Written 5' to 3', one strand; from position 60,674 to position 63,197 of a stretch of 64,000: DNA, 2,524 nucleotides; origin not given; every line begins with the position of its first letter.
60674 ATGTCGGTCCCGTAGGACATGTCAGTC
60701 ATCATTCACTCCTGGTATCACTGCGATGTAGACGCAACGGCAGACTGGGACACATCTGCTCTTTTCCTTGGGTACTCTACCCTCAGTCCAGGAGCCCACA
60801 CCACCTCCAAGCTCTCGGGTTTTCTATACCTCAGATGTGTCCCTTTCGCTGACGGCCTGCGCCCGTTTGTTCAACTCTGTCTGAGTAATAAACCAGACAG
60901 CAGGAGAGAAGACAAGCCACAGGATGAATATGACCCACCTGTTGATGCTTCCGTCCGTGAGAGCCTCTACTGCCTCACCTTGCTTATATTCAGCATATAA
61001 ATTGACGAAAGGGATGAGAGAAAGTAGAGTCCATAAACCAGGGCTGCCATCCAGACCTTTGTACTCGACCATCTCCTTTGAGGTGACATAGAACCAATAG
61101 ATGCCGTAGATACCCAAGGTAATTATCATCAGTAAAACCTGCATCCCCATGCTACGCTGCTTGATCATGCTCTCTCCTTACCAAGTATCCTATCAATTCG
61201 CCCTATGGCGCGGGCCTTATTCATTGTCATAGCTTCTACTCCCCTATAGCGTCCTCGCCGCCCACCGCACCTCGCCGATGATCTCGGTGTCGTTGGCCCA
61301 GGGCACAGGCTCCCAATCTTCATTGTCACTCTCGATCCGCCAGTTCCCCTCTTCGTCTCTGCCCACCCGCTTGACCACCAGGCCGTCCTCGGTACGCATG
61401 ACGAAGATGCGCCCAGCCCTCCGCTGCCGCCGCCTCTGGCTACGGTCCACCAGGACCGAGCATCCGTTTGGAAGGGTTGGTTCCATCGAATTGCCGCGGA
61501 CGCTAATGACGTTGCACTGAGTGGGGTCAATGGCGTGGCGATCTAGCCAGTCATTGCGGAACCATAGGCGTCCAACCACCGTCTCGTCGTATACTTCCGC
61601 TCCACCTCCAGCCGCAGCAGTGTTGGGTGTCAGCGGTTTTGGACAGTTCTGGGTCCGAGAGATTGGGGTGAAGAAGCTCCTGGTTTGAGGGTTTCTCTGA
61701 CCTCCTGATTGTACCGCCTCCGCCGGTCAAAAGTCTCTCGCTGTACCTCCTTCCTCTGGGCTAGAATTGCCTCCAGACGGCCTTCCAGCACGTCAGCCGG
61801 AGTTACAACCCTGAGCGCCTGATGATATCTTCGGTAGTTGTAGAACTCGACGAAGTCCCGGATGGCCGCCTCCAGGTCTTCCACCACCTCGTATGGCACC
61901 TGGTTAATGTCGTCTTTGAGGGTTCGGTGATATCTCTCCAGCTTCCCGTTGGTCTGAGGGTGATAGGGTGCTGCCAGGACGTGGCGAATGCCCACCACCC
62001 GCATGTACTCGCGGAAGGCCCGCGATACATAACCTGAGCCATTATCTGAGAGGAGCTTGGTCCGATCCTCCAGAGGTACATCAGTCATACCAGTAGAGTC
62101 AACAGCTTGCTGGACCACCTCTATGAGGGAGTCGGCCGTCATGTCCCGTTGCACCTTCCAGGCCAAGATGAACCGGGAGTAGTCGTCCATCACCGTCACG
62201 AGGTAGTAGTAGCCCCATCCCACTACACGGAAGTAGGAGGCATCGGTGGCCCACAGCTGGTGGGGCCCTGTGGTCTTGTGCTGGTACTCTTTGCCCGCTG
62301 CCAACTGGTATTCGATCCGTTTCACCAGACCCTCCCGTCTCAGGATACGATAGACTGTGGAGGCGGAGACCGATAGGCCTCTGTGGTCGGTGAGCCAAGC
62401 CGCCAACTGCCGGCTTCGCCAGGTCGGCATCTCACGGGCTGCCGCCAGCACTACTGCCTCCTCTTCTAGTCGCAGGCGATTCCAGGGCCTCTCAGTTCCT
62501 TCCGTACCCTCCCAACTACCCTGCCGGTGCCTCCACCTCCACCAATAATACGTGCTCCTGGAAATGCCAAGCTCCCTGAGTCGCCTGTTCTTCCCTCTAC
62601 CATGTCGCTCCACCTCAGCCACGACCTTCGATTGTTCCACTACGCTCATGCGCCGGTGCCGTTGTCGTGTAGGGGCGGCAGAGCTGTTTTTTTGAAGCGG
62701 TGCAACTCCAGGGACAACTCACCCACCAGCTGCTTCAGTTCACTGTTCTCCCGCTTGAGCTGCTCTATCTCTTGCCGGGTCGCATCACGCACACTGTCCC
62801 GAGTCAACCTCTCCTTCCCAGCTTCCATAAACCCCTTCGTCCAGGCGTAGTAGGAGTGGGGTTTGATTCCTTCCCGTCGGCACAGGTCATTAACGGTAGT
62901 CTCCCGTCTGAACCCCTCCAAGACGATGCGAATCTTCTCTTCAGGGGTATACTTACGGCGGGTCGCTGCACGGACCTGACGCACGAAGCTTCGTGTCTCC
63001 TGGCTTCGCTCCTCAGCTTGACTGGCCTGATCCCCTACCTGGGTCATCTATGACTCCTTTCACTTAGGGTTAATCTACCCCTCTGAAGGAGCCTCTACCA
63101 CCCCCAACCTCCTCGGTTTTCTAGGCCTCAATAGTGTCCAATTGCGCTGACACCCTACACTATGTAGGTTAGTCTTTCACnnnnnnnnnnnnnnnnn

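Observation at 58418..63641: An integrase island sits on the 5' side of tRNA-Thr, bounded by a 15-nt repeat of the tRNA 5' end and a diverged tRNA-like fragment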

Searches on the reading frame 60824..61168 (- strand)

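Call 8: search_protein_families(library=pfam, proteins=[window:60824-61168:-], max_evalue=0.01)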
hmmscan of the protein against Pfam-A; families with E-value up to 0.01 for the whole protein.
window:60824-61168:- (114 aa): 1 family
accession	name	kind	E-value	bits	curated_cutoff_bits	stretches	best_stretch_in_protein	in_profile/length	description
PF14018.11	DUF4234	-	9.2e-13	48.5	25.3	1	5-68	1-69/70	Domain of unknown function (DUF4234)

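Call 9: search_protein_families(library=phrogs, proteins=[window:60824-61168:-], max_evalue=0.01)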
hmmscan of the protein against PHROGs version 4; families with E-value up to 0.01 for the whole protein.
window:60824-61168:- (114 aa): 0 families

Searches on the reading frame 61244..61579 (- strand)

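Call 8: search_protein_families(library=pfam, proteins=[window:61244-61579:-], max_evalue=0.01)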
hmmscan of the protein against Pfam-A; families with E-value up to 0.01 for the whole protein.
window:61244-61579:- (111 aa): 2 families
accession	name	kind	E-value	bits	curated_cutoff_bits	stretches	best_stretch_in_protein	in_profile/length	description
PF00717.28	Peptidase_S24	-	3.2e-17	62.7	23.3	1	6-104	23-115/116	Peptidase S24-like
PF10502.14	Peptidase_S26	-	0.001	19.5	22.9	1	24-72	25-77/168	Signal peptidase, peptidase S26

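Call 9: search_protein_families(library=phrogs, proteins=[window:61244-61579:-], max_evalue=0.01)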
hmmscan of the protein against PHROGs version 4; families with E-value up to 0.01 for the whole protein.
window:61244-61579:- (111 aa): 4 families
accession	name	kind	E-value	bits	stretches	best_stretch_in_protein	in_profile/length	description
phrog_4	-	transcription regulation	1e-22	81.7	1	4-109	235-337/400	transcriptional repressor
phrog_6201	-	transcription regulation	8.6e-15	55.7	1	16-108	22-115/121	CI-like repressor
phrog_811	-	DNA, RNA and nucleotide metabolism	2.9e-05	24.6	1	13-109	38-133/140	UmuD-like protein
phrog_8558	-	unknown function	5.2e-05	24.5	1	23-104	21-104/114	-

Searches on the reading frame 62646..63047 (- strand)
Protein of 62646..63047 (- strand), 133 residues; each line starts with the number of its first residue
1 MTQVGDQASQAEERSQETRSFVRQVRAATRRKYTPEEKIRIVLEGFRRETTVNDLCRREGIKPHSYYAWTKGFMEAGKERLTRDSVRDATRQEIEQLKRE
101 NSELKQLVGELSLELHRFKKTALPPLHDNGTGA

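Call 8: search_protein_families(library=pfam, proteins=[window:62646-63047:-], max_evalue=0.01)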
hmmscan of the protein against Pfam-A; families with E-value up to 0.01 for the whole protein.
window:62646-63047:- (133 aa): 2 families
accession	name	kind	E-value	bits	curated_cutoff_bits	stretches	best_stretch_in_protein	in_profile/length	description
PF01527.26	HTH_Tnp_1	-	1.8e-14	54.1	24.1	1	29-106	3-72/75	Transposase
PF20302.4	HisK-N-like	-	0.0048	17.6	27.8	0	12-67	59-112/132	HisK-N-like globin domain of the ASK signalosome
